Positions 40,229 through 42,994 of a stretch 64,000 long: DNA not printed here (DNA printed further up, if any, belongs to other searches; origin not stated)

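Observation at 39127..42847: Orphan two-gene module: Orc1/STAND-like ATPase plus PrimPol(AEP)-SF2 helicase fusion, sitting in a defence-island slot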

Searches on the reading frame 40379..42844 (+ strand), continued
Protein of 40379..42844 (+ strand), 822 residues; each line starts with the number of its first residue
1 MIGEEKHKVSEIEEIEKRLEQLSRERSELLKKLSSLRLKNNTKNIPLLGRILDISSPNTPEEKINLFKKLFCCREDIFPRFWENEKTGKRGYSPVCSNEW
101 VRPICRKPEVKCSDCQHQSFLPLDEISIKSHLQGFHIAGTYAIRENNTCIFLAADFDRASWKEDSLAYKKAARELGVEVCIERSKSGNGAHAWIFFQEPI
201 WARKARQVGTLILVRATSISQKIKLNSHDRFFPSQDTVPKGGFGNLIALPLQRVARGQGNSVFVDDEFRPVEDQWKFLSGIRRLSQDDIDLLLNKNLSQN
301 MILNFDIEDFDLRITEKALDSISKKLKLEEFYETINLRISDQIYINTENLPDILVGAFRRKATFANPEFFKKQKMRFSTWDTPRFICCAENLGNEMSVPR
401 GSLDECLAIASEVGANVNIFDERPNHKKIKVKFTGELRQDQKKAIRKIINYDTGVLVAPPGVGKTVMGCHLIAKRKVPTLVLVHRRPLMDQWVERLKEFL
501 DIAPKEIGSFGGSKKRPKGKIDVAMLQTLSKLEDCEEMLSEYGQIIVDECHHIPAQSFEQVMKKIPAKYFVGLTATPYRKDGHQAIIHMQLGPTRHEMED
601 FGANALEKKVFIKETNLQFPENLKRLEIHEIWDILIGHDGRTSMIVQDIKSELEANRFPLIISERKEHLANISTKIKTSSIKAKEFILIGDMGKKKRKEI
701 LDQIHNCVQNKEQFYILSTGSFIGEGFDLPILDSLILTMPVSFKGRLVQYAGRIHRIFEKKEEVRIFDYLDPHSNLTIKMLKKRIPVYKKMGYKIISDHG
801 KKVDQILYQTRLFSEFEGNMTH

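Call 24: find_encoding_contigs(protein=P0004, flank=10000, max_places=3)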
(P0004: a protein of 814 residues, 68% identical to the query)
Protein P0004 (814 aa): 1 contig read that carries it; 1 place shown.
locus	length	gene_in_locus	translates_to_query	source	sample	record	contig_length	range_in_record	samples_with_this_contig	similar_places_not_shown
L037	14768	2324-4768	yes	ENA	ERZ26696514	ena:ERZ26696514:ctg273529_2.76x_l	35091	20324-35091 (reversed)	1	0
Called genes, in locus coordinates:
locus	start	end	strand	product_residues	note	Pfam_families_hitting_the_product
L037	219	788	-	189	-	PF13302:Acetyltransf_3, PF13420:Acetyltransf_4 (weak), PF00583:Acetyltransf_1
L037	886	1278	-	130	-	PF13523:Acetyltransf_8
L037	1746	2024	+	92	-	PF05973:Gp49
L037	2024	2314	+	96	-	PF04545:Sigma70_r4 (faint), PF13744:HTH_37, PF01381:HTH_3 (weak)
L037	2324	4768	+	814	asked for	PF22548:AEP-TOTE, PF00270:DEAD, PF04851:ResIII, PF00271:Helicase_C (weak)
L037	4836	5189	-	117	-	-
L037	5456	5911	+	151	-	-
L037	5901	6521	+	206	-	PF00291:PALP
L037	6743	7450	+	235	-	PF04794:YdjC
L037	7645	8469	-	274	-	PF01925:TauE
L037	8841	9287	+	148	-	-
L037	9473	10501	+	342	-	-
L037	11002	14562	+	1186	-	PF12796:Ank_2 (faint)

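Call 25: find_encoding_contigs(protein=P0006, flank=10000, max_places=4)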
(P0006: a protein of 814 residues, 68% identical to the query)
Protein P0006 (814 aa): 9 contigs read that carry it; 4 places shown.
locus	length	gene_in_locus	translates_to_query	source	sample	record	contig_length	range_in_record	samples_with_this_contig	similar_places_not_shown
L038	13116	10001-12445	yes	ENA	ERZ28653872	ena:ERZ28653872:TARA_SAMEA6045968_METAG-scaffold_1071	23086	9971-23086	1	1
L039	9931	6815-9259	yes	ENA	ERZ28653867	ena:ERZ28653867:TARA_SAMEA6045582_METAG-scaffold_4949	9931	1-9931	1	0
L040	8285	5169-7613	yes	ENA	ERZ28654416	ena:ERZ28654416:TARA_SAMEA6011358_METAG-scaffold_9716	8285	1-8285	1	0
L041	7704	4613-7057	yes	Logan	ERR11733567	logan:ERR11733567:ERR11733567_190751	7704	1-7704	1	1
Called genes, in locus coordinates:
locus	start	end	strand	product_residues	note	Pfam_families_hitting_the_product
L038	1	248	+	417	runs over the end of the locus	PF13432:TPR_16 (faint), PF00515:TPR_1 (faint), PF07719:TPR_2 (faint), PF12895:ANAPC3 (faint), PF13181:TPR_8 (faint), PF13428:TPR_14 (faint), PF14559:TPR_19 (faint), PF13424:TPR_12 (weak)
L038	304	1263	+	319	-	PF02678:Pirin, PF05726:Pirin_C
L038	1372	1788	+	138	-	PF00376:MerR, PF13411:MerR_1, PF09278:MerR-DNA-bind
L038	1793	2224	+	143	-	PF01451:LMWPc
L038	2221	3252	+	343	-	PF01758:SBF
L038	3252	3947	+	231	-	PF03358:FMN_red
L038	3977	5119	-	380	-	PF09423:PhoD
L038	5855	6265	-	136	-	-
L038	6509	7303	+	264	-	PF03796:DnaB_C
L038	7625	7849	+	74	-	-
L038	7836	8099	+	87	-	PF05016:ParE_toxin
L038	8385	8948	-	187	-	-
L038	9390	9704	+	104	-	PF05973:Gp49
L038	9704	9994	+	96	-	PF04545:Sigma70_r4 (faint), PF13744:HTH_37, PF01381:HTH_3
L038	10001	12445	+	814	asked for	PF22548:AEP-TOTE, PF00270:DEAD, PF04851:ResIII, PF00271:Helicase_C (faint)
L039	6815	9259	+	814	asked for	PF22548:AEP-TOTE, PF00270:DEAD, PF04851:ResIII, PF00271:Helicase_C (faint)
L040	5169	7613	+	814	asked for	PF22548:AEP-TOTE, PF00270:DEAD, PF04851:ResIII, PF00271:Helicase_C (faint)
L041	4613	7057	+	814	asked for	PF22548:AEP-TOTE, PF00270:DEAD, PF04851:ResIII, PF00271:Helicase_C (faint)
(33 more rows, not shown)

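Call 39: search_protein_families(library=pfam, alignment_id=A2, max_evalue=0.001)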
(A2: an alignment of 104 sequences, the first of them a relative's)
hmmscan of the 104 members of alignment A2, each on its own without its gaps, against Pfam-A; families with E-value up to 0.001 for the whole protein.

A. member 1, L001:49-315:+ (89 aa): 0 families

B. families by the number of members that match (of 104 scanned): 158 families (the first 25 are shown)
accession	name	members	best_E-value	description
PF01381.28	HTH_3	6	7.9e-17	Helix-turn-helix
PF13560.12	HTH_31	6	4.5e-13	Helix-turn-helix domain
PF12844.13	HTH_19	6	8e-10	Helix-turn-helix domain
PF13744.12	HTH_37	5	9.4e-07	Helix-turn-helix domain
PF13413.12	HTH_25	5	1.9e-05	Helix-turn-helix domain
PF13443.12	HTH_26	4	1.7e-06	Cro/C1-type HTH DNA-binding domain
PF08939.15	Bles03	3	6.8e-26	Basophilic leukemia-expressed protein Bles03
PF13749.12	HATPase_c_4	2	3.9e-24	Putative ATP-dependent DNA helicase recG C-terminal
PF05973.20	Gp49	2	1.2e-20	Phage derived protein Gp49-like (DUF891)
PF08843.17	AbiEii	2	6.2e-17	Nucleotidyl transferase AbiEii toxin, Type IV TA system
PF00589.27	Phage_integrase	2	1.2e-13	Phage integrase family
PF00149.33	Metallophos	2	1.5e-11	Calcineurin-like phosphoesterase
PF18765.7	Polbeta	2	1.3e-10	Polymerase beta, Nucleotidyltransferase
PF05016.21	ParE_toxin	2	1.9e-10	ParE toxin of type II toxin-antitoxin system, parDE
PF02810.21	SEC-C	2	1.1e-09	SEC-C motif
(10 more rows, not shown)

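Call 43: search_solved_structures(query=window:40379-42844:+, max_evalue=0.001)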
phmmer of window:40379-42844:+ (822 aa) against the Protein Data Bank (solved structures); distinct sequences matched with E-value up to 0.001: 19.
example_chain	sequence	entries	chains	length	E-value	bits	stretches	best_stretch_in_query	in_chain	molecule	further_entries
6p4f_A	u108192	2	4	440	1.3e-22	83.1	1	412-608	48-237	DNA-dependent ATPase XPBII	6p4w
5tnu_A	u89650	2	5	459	1.7e-22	82.8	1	412-608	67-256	DNA-dependent ATPase XPBII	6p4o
6p66_A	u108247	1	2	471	3.7e-16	61.8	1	437-597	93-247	DNA repair protein RAD25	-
2fwr_A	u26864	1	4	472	3.7e-16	61.8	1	437-597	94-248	DNA repair protein RAD25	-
7nqd_A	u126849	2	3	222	2e-15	59.4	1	122-298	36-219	TPR_REGION domain-containing protein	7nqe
7nqf_A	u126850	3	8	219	3.6e-15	58.6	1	122-293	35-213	TPR_REGION domain-containing protein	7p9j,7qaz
2fz4_A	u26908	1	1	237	4.1e-15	58.4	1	437-584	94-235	DNA repair protein RAD25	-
7clg_A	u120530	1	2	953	4.1e-14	55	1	443-773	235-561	Putative helicase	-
5of4_A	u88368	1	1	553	6.8e-12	47.7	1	428-598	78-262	TFIIH basal transcription factor complex helicase XPB subunit,XPB,TFIIH basal transcriptio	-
6nmi_A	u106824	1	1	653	1e-11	47.1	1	428-598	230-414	General transcription and DNA repair factor IIH helicase subunit XPB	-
8ebt_A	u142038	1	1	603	1.2e-11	46.9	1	428-598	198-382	General transcription and DNA repair factor IIH helicase subunit XPB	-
8bvw_0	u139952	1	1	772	1.4e-11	46.6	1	428-598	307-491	General transcription and DNA repair factor IIH helicase subunit XPB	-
29vf_0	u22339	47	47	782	1.5e-11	46.6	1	428-598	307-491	General transcription and DNA repair factor IIH helicase subunit XPB | TFIIH basal transcription factor complex helicase XPB subunit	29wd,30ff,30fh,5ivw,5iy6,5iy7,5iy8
28jm_A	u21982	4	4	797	1.5e-11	46.5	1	428-598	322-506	General transcription and DNA repair factor IIH helicase subunit XPB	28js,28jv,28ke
5fmf_1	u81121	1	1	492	2.2e-10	42.7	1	426-598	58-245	DNA REPAIR HELICASE RAD25, SSL2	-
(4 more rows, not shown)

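Call 61: find_encoding_contigs(protein=P0002, flank=6000, max_places=2)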
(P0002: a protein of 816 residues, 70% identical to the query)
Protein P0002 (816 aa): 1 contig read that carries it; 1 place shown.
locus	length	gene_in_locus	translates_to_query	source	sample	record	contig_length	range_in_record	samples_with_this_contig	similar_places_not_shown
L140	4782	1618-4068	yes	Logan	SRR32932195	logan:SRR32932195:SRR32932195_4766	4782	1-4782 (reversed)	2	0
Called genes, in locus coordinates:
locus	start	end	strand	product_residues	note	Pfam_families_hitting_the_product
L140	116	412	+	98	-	PF05015:HigB-like_toxin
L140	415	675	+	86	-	PF01381:HTH_3 (weak)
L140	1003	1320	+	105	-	PF05973:Gp49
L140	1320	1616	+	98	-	PF13744:HTH_37, PF12844:HTH_19, PF01381:HTH_3, PF13443:HTH_26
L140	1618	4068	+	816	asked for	PF22548:AEP-TOTE, PF00270:DEAD, PF04851:ResIII, PF00271:Helicase_C (faint)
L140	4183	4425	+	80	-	PF24731:DUF7683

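Call 62: search_protein_families(library=pfam, proteins=[L004:4987-5259:+, L002:1389-1823:+, L018:5658-5984:-, L018:5080-5658:-, L021:4745-5545:+, L011:3288-3518:+, L010:1091-1342:+], max_evalue=0.01)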
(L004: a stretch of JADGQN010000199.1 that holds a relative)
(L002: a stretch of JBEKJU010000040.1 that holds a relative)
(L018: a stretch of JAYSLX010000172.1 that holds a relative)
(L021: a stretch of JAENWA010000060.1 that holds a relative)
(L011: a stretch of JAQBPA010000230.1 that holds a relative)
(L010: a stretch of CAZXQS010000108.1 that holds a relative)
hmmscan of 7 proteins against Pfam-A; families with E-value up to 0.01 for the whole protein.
L004:4987-5259:+ (91 aa): 7 families
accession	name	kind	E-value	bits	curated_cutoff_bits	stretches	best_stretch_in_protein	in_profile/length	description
PF01381.28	HTH_3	-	5.7e-12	45.9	23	1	35-88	1-54/55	Helix-turn-helix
PF13560.12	HTH_31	-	8.9e-12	45.6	27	1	31-83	2-55/64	Helix-turn-helix domain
PF12844.13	HTH_19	-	3.7e-08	33.6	30.2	1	32-83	1-52/64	Helix-turn-helix domain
PF13744.12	HTH_37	-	6.8e-05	23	27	1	33-88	21-77/80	Helix-turn-helix domain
PF13413.12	HTH_25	-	0.00013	22.1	24.6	1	35-66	2-33/62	Helix-turn-helix domain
PF13443.12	HTH_26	-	0.00056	20.5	22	1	35-86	2-54/63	Cro/C1-type HTH DNA-binding domain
PF01047.28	MarR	-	0.0065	16.8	24.6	0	33-63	7-37/59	MarR family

L002:1389-1823:+ (145 aa): 1 family
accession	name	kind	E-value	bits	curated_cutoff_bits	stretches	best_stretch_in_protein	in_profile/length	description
PF08939.15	Bles03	-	7.9e-25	88.6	23.1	1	38-124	162-249/255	Basophilic leukemia-expressed protein Bles03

L018:5658-5984:- (109 aa): 0 families

L018:5080-5658:- (193 aa): 1 family
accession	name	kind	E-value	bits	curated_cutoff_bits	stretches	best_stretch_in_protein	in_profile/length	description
PF19652.4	DUF6155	-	0.0011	19.2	27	1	24-171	5-151/170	Family of unknown function (DUF6155)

L021:4745-5545:+ (267 aa): 2 families
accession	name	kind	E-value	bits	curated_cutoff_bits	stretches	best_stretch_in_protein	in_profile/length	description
PF00149.33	Metallophos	-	1.5e-11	45.6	21.5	1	10-232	6-190/191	Calcineurin-like phosphoesterase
PF12850.12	Metallophos_2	-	0.00044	20.7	27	0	5-247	1-132/154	Calcineurin-like phosphoesterase superfamily domain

L011:3288-3518:+ (77 aa): 0 families

L010:1091-1342:+ (84 aa): 1 family
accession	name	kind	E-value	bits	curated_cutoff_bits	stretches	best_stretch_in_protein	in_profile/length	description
PF03683.19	UPF0175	-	2.1e-21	75.8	27.9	1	9-81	2-74/75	Uncharacterised protein family (UPF0175)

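Call 67: search_dna_similar(query=window:40379-42844:+, collection=plasmids, mode=protein, max_evalue=1e-10, max_rows=25)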
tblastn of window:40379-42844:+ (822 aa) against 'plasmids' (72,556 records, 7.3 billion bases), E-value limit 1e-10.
Records with a match: 185; places in all: 199; records where one place covers at least 80% of the query: 98.
Best place of each record, by identity: <60% 185.
By first word of the organism name: Escherichia 15; Acinetobacter 12; Sinorhizobium 10; Bacillus 7; Halobacterium 7; Rhizobium 6; Dinoroseobacter 6; Halorussus 6; Bradyrhizobium 5; Natrinema 5; and 67 more.
By predicted mobility (MOB-suite, as given by PLSDB): non-mobilizable 101; conjugative 53; mobilizable 31.
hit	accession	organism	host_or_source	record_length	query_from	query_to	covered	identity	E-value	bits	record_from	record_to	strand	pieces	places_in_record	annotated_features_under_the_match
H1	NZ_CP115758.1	Paracoccus sp. SCSIO 75233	cell culture,sediment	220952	55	793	90%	43.0%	0e+0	618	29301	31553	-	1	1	DEAD/DEAH box helicase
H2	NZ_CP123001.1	Neorhizobium petrolearium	single cell,petroleum contaminated soil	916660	55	795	90%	42.7%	0e+0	609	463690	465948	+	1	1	DEAD/DEAH box helicase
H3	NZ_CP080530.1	Mesorhizobium sp. AR02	Oxytropis sp.,Cell culture,root nodule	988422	55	795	90%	42.5%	0e+0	605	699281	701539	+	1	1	DEAD/DEAH box helicase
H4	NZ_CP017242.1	Rhizobium etli 8C-3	Phaseolus vulgaris,cell culture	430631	55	795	90%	42.5%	0e+0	605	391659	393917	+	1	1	DEAD/DEAH box helicase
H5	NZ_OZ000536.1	Shinella sp. WSC3-e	-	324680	55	795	90%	42.4%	0e+0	606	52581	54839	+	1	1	DEAD/DEAH box helicase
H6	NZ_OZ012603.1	Shinella sp. WSD5-1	-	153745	55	795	90%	42.4%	0e+0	606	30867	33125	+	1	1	DEAD/DEAH box helicase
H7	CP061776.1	Ochrobactrum sp. MT180101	Water,Breeding wastewater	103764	55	795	90%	42.4%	0e+0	603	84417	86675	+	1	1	DEAD/DEAH box helicase family protein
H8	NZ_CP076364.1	Gemmobacter fulvus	cell culture,Anabaena culture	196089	54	793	90%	42.4%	0e+0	632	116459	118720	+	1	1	DEAD/DEAH box helicase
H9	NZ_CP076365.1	Gemmobacter fulvus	cell culture,Anabaena culture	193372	54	793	90%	42.4%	0e+0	632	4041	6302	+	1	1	DEAD/DEAH box helicase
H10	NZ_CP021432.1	Yoonia vestfoldensis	Skeletonema marinoi strain RO5AC,Cell ...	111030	55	793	90%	42.4%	0e+0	619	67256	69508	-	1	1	DEAD/DEAH box helicase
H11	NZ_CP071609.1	Rhizobium binae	lentil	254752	55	795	90%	42.3%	0e+0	598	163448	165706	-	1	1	DEAD/DEAH box helicase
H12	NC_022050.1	Paracoccus aminophilus JCM 7686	-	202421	54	793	90%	42.3%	0e+0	631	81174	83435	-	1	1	DEAD/DEAH box helicase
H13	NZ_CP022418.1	Pseudosulfitobacter pseudonitzschiae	Skeletonema marinoi strain RO5AC,Cell ...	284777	55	793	90%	42.3%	0e+0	618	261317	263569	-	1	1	DEAD/DEAH box helicase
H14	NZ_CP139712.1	Sulfitobacter sp. OXR-159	Bacterial Culture,hydrothermal vent ...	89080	55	793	90%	42.3%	0e+0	617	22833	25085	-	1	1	DEAD/DEAH box helicase family protein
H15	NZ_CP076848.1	Agrobacterium pusense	mixed culture,weathered tuff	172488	55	795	90%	42.2%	0e+0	604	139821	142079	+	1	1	DEAD/DEAH box helicase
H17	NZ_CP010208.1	Escherichia coli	mouse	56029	59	803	91%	41.9%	0e+0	585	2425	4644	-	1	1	DEAD/DEAH box helicase family protein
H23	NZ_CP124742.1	Escherichia coli O157:H7 str. EDL933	Homo sapiens,feces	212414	59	803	91%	41.7%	1e-178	577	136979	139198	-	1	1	DEAD/DEAH box helicase family protein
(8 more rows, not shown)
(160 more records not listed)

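Call 68: search_dna_similar(query=window:40379-42844:+, collection=phages, mode=protein, max_evalue=1e-10, max_rows=15)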
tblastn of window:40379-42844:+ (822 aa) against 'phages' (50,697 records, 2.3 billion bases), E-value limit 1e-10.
Records with a match: 616; places in all: 616; records where one place covers at least 80% of the query: 0.
Best place of each record, by identity: <60% 616.
By first word of the organism name: Vibrio 390; Klebsiella 76; Erwinia 50; Pseudomonas 12; Proteus 10; Bacillus 9; Dickeya 8; Salmonella 7; Rhizobium 6; Aeromonas 6; and 18 more.
By host as written in the record: - 303; Erwinia amylovora 44; Vibrio harveyi BAA-1116 36; Klebsiella pneumoniae 23; Vibrio crassostreae 9; Klebsiella pneumoniae K42 8; Vibrio parahaemolyticus 7; Vibrio campbellii BB120 7; and 102 more.
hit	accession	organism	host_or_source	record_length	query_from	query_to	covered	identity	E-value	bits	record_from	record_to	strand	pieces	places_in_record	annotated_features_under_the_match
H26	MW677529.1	Rhodobacter phage RcZahn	Rhodobacter capsulatus YW1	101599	383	792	50%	28.4%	9e-26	120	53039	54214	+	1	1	58: DNA helicase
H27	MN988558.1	Rhizobium phage RHph_Y1_11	Rhizobium phaseoli Y1_11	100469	393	796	49%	28.3%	8e-33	143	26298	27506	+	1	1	ATP-dependent RNA-DNA and DNA-DNA helicase protein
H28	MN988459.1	Rhizobium phage RHph_TM16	Rhizobium sp. R693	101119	393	796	49%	28.0%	8e-28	127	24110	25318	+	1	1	ATP-dependent RNA-DNA and DNA-DNA helicase protein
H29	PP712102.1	Vibrio phage VB_Vhy_SJ1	Vibrio hyugaensis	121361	383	796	50%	26.7%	1e-19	100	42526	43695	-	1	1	record has no annotation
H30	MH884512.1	Bacillus phage vB_BpsS-140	Bacillus pseudalcaliphilus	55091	335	782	55%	23.6%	2e-11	74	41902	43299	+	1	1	helicase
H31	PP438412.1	Microcystis phage Mvi-JY20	Microcystis viridis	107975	414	783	45%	28.0%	2e-20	103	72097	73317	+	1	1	hypothetical protein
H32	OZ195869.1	Vibrio phage D254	Seawater and oysters mix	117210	414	795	46%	27.0%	7e-20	101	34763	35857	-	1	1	DNA helicase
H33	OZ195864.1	Vibrio phage D260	Seawater and oysters mix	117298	414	795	46%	27.0%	7e-20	101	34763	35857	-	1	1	DNA helicase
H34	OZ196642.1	Vibrio phage D51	Seawater and oysters mix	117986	414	795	46%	26.7%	3e-19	100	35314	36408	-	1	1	DNA helicase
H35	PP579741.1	Enterobacter phage KKP_3711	Enterobacter sp. KKP_3684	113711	383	796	50%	24.6%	2e-14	84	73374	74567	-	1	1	putative helicase D10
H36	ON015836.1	Vibrio phage Vpas_PP24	Vibrio parahaemolyticus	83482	458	797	41%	29.0%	2e-25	119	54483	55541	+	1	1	hypothetical protein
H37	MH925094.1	Vibrio phage VspSw_1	Vibrio sp.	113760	437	796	44%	27.3%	1e-19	101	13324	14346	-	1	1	similar to helicase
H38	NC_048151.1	Vibrio phage VspSw_1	Vibrio sp.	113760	437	796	44%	27.3%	1e-19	101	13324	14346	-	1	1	similar to helicase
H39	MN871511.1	Vibrio phage vspsw1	Vibrio.sp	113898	437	796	44%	27.3%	1e-19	101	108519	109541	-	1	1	record has no annotation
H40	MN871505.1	Vibrio phage ValDsh2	V.alginolyticus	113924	437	796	44%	27.3%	1e-19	101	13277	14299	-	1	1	record has no annotation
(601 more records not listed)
